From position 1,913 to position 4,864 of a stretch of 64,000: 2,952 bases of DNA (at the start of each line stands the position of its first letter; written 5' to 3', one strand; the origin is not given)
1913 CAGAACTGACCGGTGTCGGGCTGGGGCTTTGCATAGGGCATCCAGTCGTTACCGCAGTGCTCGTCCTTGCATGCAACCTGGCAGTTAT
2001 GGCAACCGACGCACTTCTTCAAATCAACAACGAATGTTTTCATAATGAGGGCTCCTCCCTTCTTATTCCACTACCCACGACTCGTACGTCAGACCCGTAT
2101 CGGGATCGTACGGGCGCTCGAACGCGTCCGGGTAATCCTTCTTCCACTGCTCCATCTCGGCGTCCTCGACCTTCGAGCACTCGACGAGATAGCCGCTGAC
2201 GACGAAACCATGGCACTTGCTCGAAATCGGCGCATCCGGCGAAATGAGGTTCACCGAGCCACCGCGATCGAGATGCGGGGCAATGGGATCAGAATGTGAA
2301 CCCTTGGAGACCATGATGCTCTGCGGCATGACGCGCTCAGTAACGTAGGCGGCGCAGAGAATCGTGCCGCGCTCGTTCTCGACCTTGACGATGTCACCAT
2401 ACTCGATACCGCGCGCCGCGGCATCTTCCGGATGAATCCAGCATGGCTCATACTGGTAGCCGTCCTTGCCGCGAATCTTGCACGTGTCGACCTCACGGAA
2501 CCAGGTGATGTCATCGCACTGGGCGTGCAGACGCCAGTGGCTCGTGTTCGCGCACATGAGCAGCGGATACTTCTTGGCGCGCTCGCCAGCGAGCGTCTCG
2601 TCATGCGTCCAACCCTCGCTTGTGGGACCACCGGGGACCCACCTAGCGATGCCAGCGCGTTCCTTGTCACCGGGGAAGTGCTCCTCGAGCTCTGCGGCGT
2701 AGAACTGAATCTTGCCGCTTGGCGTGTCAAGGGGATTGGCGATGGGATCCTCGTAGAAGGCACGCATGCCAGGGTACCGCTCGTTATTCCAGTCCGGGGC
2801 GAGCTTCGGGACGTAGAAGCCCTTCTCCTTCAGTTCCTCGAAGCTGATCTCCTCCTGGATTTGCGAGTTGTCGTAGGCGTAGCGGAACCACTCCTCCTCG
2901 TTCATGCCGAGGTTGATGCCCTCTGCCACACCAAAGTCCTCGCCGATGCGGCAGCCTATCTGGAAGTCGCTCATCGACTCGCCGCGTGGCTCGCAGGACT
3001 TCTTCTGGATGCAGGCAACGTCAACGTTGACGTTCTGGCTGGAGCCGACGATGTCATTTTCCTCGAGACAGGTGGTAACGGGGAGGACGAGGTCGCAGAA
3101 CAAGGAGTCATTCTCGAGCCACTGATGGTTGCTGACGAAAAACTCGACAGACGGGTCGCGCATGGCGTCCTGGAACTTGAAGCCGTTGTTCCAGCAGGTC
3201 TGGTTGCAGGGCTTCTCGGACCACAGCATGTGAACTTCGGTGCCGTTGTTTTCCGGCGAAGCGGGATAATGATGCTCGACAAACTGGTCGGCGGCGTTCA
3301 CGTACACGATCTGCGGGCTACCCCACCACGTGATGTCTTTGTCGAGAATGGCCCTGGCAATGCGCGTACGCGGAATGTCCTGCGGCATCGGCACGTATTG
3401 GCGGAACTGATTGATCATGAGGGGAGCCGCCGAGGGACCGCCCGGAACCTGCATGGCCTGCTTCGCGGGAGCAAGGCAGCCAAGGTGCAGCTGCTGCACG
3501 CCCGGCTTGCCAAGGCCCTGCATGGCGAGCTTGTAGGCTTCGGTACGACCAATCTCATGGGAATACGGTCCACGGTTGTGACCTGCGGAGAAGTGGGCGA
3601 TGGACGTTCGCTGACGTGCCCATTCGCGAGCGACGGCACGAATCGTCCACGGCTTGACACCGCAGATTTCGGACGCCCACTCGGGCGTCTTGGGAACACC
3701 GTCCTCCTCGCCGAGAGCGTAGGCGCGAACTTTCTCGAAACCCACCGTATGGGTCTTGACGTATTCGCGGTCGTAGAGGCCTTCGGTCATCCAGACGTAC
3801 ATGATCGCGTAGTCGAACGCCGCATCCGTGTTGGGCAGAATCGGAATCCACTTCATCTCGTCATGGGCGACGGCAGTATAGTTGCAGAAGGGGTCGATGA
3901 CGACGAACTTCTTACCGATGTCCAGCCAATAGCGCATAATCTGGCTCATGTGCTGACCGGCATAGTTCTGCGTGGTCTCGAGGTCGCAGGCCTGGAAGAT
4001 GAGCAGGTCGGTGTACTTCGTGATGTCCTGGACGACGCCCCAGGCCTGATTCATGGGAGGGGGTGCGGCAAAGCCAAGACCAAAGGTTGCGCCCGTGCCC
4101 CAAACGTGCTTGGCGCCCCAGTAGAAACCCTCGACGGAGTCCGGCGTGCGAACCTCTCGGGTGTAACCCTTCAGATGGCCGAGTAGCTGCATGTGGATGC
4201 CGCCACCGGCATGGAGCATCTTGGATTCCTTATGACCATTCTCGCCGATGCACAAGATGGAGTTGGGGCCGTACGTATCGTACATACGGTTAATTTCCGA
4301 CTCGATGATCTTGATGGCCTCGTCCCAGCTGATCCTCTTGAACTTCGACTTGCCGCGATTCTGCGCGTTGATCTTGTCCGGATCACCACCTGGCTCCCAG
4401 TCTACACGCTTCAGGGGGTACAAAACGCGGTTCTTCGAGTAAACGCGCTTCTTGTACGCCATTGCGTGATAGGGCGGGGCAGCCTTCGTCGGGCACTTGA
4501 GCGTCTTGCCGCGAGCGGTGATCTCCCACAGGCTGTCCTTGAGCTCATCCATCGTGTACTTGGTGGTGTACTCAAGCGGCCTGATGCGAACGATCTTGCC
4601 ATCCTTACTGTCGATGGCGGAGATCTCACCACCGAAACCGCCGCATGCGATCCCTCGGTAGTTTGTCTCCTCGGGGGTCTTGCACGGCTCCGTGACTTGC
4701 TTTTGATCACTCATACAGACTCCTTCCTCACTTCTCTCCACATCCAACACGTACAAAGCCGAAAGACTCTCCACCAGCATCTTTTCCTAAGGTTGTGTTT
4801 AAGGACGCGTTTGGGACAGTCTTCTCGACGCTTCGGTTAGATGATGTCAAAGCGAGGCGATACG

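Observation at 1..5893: Cytoplasmic pyrogallol-hydroxytransferase-like molybdoenzyme cassette with a dedicated regulator: candidate uncharacterised (poly)phenol/catechol-transforming system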

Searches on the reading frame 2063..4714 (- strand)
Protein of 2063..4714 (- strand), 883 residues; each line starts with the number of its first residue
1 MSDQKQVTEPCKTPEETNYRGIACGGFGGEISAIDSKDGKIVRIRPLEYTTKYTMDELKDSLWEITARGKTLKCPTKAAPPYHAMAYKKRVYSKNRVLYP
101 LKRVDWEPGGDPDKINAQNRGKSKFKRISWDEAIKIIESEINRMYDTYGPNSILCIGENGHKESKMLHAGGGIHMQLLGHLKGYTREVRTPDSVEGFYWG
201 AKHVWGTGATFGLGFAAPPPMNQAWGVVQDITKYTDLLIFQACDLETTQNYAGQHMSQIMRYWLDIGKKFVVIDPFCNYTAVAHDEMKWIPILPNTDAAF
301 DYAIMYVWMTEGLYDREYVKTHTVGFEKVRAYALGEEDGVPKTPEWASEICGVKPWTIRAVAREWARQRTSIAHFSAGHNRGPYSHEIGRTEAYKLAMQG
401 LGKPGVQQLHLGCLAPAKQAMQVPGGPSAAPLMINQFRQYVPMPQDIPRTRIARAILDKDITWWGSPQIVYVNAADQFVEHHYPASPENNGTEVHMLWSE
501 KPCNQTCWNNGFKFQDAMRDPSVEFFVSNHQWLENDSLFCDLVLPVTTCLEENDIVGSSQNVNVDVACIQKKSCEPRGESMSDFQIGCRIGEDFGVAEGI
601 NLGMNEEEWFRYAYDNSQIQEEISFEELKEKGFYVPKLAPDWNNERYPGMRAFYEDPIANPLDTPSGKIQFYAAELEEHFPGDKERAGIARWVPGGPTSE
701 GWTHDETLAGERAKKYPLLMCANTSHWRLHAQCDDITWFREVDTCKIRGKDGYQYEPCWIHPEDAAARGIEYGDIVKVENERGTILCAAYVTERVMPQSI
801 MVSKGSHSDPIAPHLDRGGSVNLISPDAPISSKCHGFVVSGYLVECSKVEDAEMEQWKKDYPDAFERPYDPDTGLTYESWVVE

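Call 4: search_protein_families(library=pfam, proteins=[window:2063-4714:-], max_evalue=0.01)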
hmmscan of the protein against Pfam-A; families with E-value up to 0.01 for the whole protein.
window:2063-4714:- (883 aa): 3 families
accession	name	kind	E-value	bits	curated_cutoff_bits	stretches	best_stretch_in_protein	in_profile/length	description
PF00384.28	Molybdopterin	-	1.6e-20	73.9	24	1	96-592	1-352/353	Molybdopterin oxidoreductase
PF01568.27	Molydop_binding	-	4.9e-17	62.4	26.8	1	752-828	27-95/110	Molydopterin dinucleotide binding domain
PF21423.2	AhtL-like_1st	-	2.9e-08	33.6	27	1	37-88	8-53/55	Pyrogallol hydroxytransferase large subunit-like, domain 1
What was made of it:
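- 2063..4714 (-): Catalytic bis-MGD molybdopterin subunit, 883 aa, AthL-like. It has no Tat signal and no FS0 cluster. The predicted Mo ligand is Ser193, preceded by Asp192. Pfam PF21423, PF00384 and PF01568 (call 4).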

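Call 5: search_solved_structures(query=window:2063-4714:-, max_evalue=0.001, show_alignments=1)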
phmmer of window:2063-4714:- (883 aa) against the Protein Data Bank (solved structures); distinct sequences matched with E-value up to 0.001: 28.
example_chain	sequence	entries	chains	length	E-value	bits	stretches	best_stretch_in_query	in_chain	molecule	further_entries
4v4c_A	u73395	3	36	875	4.7e-92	312.8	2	29-408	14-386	Pyrogallol hydroxytransferase large subunit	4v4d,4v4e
1dms_A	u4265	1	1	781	3.5e-63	217.2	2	524-847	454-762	DMSO REDUCTASE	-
1eu1_A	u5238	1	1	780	1.5e-62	215.1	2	524-848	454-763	DIMETHYL SULFOXIDE REDUCTASE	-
1e18_A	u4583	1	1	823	1.8e-61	211.6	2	524-847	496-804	DMSO REDUCTASE.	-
1e60_A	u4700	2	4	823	3.4e-61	210.7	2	524-847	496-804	Dimethyl sulfoxide/trimethylamine N-oxide reductase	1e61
4dmr_A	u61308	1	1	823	4.7e-61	210.2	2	524-847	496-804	DMSO REDUCTASE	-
1dmr_A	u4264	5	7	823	7.1e-61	209.6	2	524-847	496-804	DMSO REDUCTASE | Dimethyl sulfoxide/trimethylamine N-oxide reductase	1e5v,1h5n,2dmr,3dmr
7l5i_A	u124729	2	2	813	1.6e-55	191.9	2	521-836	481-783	Trimethylamine-N-oxide reductase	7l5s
9h4t_A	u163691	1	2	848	1.3e-53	185.5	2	89-373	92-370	Trimethylamine-N-oxide reductase 1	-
1tmo_A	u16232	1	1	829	1.7e-51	178.6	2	88-372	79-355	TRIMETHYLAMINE N-OXIDE REDUCTASE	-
2vpw_A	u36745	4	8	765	7e-19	70.6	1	255-379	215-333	THIOSULFATE REDUCTASE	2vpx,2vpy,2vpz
9t1s_L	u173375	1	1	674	3.4e-13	51.8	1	265-370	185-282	formate dehydrogenase (coenzyme F420)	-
7qv7_S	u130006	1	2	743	4.7e-13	51.3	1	231-407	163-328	Hydrogen dependent carbon dioxide reductase subunit FdhF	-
7vw6_A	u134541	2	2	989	1.8e-11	46.1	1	267-406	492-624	Formate dehydrogenase | Tungsten-containing formate dehydrogenase alpha subunit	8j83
7e5z_A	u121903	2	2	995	1.8e-11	46.1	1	267-406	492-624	Formate dehydrogenase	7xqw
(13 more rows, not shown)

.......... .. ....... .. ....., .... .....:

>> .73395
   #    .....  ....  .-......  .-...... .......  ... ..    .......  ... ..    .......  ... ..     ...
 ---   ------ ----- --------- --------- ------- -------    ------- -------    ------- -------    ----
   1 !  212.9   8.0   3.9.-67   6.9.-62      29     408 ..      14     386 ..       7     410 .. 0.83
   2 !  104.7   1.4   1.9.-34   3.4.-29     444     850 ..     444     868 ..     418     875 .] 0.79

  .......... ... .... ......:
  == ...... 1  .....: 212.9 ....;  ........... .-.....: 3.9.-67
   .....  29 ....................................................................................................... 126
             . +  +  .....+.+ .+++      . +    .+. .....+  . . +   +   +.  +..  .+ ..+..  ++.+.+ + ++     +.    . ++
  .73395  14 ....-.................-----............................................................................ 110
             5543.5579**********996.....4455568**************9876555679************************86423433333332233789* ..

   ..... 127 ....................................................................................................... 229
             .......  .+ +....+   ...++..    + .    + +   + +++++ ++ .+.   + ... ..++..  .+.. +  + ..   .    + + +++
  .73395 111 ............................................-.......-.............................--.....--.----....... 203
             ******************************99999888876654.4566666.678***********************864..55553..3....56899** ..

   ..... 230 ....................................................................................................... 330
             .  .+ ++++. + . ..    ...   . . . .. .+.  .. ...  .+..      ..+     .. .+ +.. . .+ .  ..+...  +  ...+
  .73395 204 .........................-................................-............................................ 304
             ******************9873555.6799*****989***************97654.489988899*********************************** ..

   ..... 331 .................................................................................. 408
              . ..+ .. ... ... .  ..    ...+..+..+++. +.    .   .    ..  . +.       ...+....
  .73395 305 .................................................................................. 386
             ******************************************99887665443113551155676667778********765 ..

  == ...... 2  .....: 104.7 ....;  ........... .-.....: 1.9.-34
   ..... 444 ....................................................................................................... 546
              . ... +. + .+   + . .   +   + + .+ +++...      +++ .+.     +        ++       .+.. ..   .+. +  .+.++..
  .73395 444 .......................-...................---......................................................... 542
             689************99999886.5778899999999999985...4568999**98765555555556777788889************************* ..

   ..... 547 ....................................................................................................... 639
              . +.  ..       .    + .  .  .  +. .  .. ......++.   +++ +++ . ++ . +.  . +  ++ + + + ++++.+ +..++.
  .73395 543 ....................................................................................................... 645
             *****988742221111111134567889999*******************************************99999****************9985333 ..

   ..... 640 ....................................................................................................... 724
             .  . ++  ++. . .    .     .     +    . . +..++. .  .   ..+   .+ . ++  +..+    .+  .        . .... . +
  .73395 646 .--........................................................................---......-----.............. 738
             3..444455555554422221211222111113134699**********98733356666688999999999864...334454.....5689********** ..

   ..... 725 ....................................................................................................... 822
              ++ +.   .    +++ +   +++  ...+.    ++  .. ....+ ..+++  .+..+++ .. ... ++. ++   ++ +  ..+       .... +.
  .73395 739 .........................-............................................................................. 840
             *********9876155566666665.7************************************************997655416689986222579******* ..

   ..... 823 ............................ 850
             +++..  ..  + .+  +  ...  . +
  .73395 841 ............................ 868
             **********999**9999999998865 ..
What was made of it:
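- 2063..4714 (-): PDB sequence search: 4v4c_A at 313 bits, DMSO/TMAO reductases at about 215, acetylene hydratase at 41 (call 5).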

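Call 7: search_protein_families(library=ncbifam, proteins=[window:2063-4714:-], max_evalue=0.01)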
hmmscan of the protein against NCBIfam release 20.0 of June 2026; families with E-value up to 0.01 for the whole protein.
window:2063-4714:- (883 aa): 23 families
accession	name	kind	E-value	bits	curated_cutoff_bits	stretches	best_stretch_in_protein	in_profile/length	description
TIGR00509.1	bisC_fam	subfamily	4.7e-91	306.2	1017.55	2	523-850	440-755/772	molybdopterin guanine dinucleotide-containing S/N-oxide reductase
TIGR02166.1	dmsA_ynfE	subfamily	3.1e-80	270.3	777.7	2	521-829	484-775/794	DMSO/selenate family reductase complex A subunit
NF011682.0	PRK15102.1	equivalog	1.6e-72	244.9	909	2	86-372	83-361/829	trimethylamine-N-oxide reductase TorA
TIGR02164.1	torA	equivalog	5.5e-70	236.5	1465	2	88-372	81-357/824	trimethylamine-N-oxide reductase TorA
NF011566.1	PRK14990.1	exception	4.5e-54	183.7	1600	2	523-830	506-796/814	dimethylsulfoxide reductase subunit A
NF041884.1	selenate_YnfF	exception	3.3e-50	170.8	1650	3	520-837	483-786/798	selenate/tellurate reductase subunit YnfF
NF041885.1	selenate_YnfE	exception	1.1e-47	162.4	1675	2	521-848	491-804/805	selenate/tellurate reductase subunit YnfE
NF012032.0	PRK15488.1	equivalog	3.4e-37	127.9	694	4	257-390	217-341/759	thiosulfate reductase PhsA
TIGR01591.1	Fdh-alpha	equivalog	9.3e-33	113.2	666.25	4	258-378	176-287/672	formate dehydrogenase subunit alpha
TIGR03479.1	DMSO_red_II_alp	subfamily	2.1e-30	105.5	984.75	3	86-323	110-307/913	molybdopterin-dependent oxidoreductase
NF047855.1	AssmNtatRedNasC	equivalog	8.7e-16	57.3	1100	1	258-373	197-307/708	assimilatory nitrate reductase catalytic subunit NasC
NF041714.1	arsenate_red_ArrA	equivalog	2.1e-14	52.7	1600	2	221-370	198-360/848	arsenate respiratory reductase molybdopterin-containing subunit ArrA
NF042978.1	EthbenzDh_ebdA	equivalog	1.7e-11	42.6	2000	1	85-323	131-329/977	ethylbenzene dehydrogenase subunit alpha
NF041783.2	mnquin_red_QrcB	equivalog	2.9e-11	42.3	440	1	267-405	238-363/695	menaquinone reductase molybdopterin-binding-like subunit QrcB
TIGR01553.1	formate-DH-alph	equivalog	5.7e-09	34.3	814.2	1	696-800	864-957/1009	formate dehydrogenase-N subunit alpha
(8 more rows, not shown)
